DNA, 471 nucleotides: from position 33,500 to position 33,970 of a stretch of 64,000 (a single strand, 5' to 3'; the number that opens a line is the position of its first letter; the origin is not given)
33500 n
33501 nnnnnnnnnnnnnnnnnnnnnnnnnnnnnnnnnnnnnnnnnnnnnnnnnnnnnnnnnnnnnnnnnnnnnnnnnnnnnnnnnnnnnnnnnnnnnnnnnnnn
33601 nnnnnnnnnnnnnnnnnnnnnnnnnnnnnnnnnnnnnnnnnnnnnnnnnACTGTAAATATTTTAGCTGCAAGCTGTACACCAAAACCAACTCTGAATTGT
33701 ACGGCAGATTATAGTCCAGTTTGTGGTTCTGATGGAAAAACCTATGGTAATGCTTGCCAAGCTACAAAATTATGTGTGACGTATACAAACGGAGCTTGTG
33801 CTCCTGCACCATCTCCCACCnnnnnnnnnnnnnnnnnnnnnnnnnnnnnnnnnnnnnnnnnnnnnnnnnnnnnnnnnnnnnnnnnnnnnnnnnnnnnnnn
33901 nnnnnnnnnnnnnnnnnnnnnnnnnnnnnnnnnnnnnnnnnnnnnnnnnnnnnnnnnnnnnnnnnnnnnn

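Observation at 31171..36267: About 5-kb accessory island inserted between rplB and rpsS: Fic AMPylase + secreted Kazal inhibitor + membrane S1 protease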

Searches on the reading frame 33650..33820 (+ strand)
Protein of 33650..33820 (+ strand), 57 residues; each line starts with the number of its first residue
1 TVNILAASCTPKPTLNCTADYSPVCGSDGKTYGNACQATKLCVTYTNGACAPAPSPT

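Call 70: predict_structure(alignment_id=A6)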
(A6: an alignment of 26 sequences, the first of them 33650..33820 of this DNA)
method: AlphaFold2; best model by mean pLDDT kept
length: 57 residues; sequences in the alignment: 26
mean_pLDDT: 81.1   pTM: 0.56
mean pLDDT of the five models: 81.1, 80.1, 79.8, 79.5, 78.9
residues with pLDDT >= 90: 25; 70-90: 20; 50-70: 7; < 50: 5
segments of 3 or more residues with pLDDT < 50: 1-5
pLDDT, mean of each block of 10 residues (from residue 1): 55 82 93 91 92 72
secondary structure, 60 per line:
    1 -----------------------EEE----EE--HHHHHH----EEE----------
elements in order: E24-26 H35-40 E45-47

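Call 72: fold_search(model_id=the predicted structure, library=pdb)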
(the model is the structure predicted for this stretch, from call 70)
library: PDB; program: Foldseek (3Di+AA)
matches with E <= 10: 108; with E <= 0.001: 0
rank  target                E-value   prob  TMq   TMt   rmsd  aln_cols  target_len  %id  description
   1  2sgp_I                3.2e-03  1.00  0.56  0.61   3.4        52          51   40  PRO 18 VARIANT OF TURKEY OVOMUCOID INHIBITOR THIRD DOMAIN COMPLEXED WITH STREPTOMYCES GRISEUS PROTEINASE B AT PH 6.5 (released 2001-01-31)
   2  1ds3                  3.2e-03  1.00  0.55  0.60   3.5        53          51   42  CRYSTAL STRUCTURE OF OMTKY3-CH2-ASP19I (released 2001-01-31)
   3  1hja_I                4.9e-03  1.00  0.55  0.60   3.7        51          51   37  LYS 18 VARIANT OF TURKEY OVOMUCOID INHIBITOR THIRD DOMAIN COMPLEXED WITH ALPHA-CHYMOTRYPSIN (released 1998-01-14)
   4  1ct4_I                5.2e-03  1.00  0.57  0.62   3.6        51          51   37  CRYSTAL STRUCTURE OF THE OMTKY3 P1 VARIANT OMTKY3-VAL18I IN COMPLEX WITH SGPB (released 2000-01-12)
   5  1cso_I                5.2e-03  1.00  0.55  0.60   3.8        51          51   37  CRYSTAL STRUCTURE OF THE OMTKY3 P1 VARIANT OMTKY3-ILE18I IN COMPLEX WITH SGPB (released 2000-01-12)
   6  2ovo                  5.6e-03  1.00  0.57  0.58   4.0        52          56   36  THE CRYSTAL AND MOLECULAR STRUCTURE OF THE THIRD DOMAIN OF SILVER PHEASANT OVOMUCOID (OMSVP3) (released 1985-11-08)
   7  3sgb_I                7.4e-03  1.00  0.57  0.64   3.2        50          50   38  STRUCTURE OF THE COMPLEX OF STREPTOMYCES GRISEUS PROTEASE B AND THE THIRD DOMAIN OF THE TURKEY OVOMUCOID INHIBITOR AT  (released 1983-07-12)
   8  1sgq_I                7.4e-03  1.00  0.57  0.63   3.6        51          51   37  GLY 18 VARIANT OF TURKEY OVOMUCOID INHIBITOR THIRD DOMAIN COMPLEXED WITH STREPTOMYCES GRISEUS PROTEINASE B (released 1995-10-15)
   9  1sge_I                7.4e-03  1.00  0.55  0.60   3.8        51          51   37  GLU 18 VARIANT OF TURKEY OVOMUCOID INHIBITOR THIRD DOMAIN COMPLEXED WITH STREPTOMYCES GRISEUS PROTEINASE B AT PH 6.5 (released 2003-08-26)
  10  1ppf_I                7.4e-03  1.00  0.54  0.55   4.1        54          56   39  X-RAY CRYSTAL STRUCTURE OF THE COMPLEX OF HUMAN LEUKOCYTE ELASTASE (PMN ELASTASE) AND THE THIRD DOMAIN OF THE TURKEY O (released 1994-01-31)
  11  4hgu                  8.0e-03  1.00  0.58  0.80   1.2        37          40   43  Crystal Structure of Galleria mellonella Silk Protease Inhibitor 2 (released 2013-10-09)
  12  1sgd_I                8.0e-03  1.00  0.57  0.62   3.6        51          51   37  ASP 18 VARIANT OF TURKEY OVOMUCOID INHIBITOR THIRD DOMAIN COMPLEXED WITH STREPTOMYCES GRISEUS PROTEINASE B AT PH 6.5 (released 2003-08-26)
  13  2gkt                  9.1e-03  1.00  0.55  0.61   3.7        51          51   35  Crystal structure of the P14'-Ala32 variant of the N-terminally truncated OMTKY3-del(1-5) (released 2007-02-13)
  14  2nu1_I                1.1e-02  1.00  0.57  0.62   3.7        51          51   37  Molecular structures of the complexes of SGPB with OMTKY3 aromatic P1 variants Trp18I, His18I, Phe18I and Tyr18I (released 2006-11-21)
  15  2nu2_I                1.1e-02  1.00  0.57  0.62   3.6        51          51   37  Accommodation of positively-charged residues in a hydrophobic specificity pocket: Crystal structures of SGPB in comple (released 2006-11-21)
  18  1ct0_I                1.3e-02  1.00  0.57  0.62   3.6        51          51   37  CRYSTAL STRUCTURE OF THE OMTKY3 P1 VARIANT OMTKY3-SER18I IN COMPLEX WITH SGPB (released 2000-01-12)
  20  1ct2_I                1.4e-02  1.00  0.55  0.60   3.8        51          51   37  CRYSTAL STRUCTURE OF THE OMTKY3 P1 VARIANT OMTKY3-THR18I IN COMPLEX WITH SGPB (released 2000-01-12)
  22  2nu0_I                1.5e-02  1.00  0.55  0.60   3.8        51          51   37  Molecular structures of the complexes of SGPB with OMTKY3 aromatic P1 variants Trp18I, His18I, Phe18I, and Tyr18I (released 2006-11-21)
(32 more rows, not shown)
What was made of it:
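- On Kazal-type serine protease inhibitor (MEROPS I1): Foldseek hits ranked 1-43 are all Kazal-type inhibitors, nearly all at probability 0.97-1.00, followed by Kazal-like follistatin-type modules; target-normalised TM-score reaches 0.84 (calls 70, 72).
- Checked: The AF2 model has pLDDT 81, and every top-ranked Foldseek hit (ranks 1-43) is a Kazal-type inhibitor (calls 70, 72).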

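Call 107: find_related_loci(query=window:33650-33820:+, collection=metagenome_contigs, flank=6000)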
Query window:33650-33820:+ (57 aa) in metagenome_contigs; peptide patterns used: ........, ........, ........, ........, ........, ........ (x = any residue, [..] = any of these).
600 stretches matched a pattern (row limit reached: there are more); 314 encode a relative of the query (tblastn E <= 1e-3); the best 80 are kept; 80 distinct loci.
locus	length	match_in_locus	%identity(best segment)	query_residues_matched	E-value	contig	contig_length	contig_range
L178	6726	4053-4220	54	2-53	2e-13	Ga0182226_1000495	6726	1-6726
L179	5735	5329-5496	54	2-53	2e-13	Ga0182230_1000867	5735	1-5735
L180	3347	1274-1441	54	2-53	2e-13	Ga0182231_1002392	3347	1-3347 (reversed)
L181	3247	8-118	68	17-53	5e-12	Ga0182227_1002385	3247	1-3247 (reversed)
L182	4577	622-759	60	7-52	8e-12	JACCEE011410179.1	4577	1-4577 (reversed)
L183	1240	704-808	69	17-51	3e-11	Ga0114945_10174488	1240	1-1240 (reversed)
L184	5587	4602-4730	63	9-50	6e-11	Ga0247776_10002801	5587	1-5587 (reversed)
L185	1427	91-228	53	10-54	7e-11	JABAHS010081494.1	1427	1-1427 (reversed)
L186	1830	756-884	63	9-50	1e-10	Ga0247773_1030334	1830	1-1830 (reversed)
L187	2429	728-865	57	6-51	9e-11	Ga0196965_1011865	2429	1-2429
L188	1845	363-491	61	12-56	8e-11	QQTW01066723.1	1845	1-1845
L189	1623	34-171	53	7-52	2e-10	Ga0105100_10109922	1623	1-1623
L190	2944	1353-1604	58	2-51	3e-10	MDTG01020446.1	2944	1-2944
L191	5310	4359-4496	53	9-54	3e-10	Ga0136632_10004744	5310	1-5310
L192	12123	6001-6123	52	6-47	4e-10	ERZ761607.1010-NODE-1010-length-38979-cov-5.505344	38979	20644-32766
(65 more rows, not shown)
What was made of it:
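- Tried and rejected: It was repeated with the single domain (call 107).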
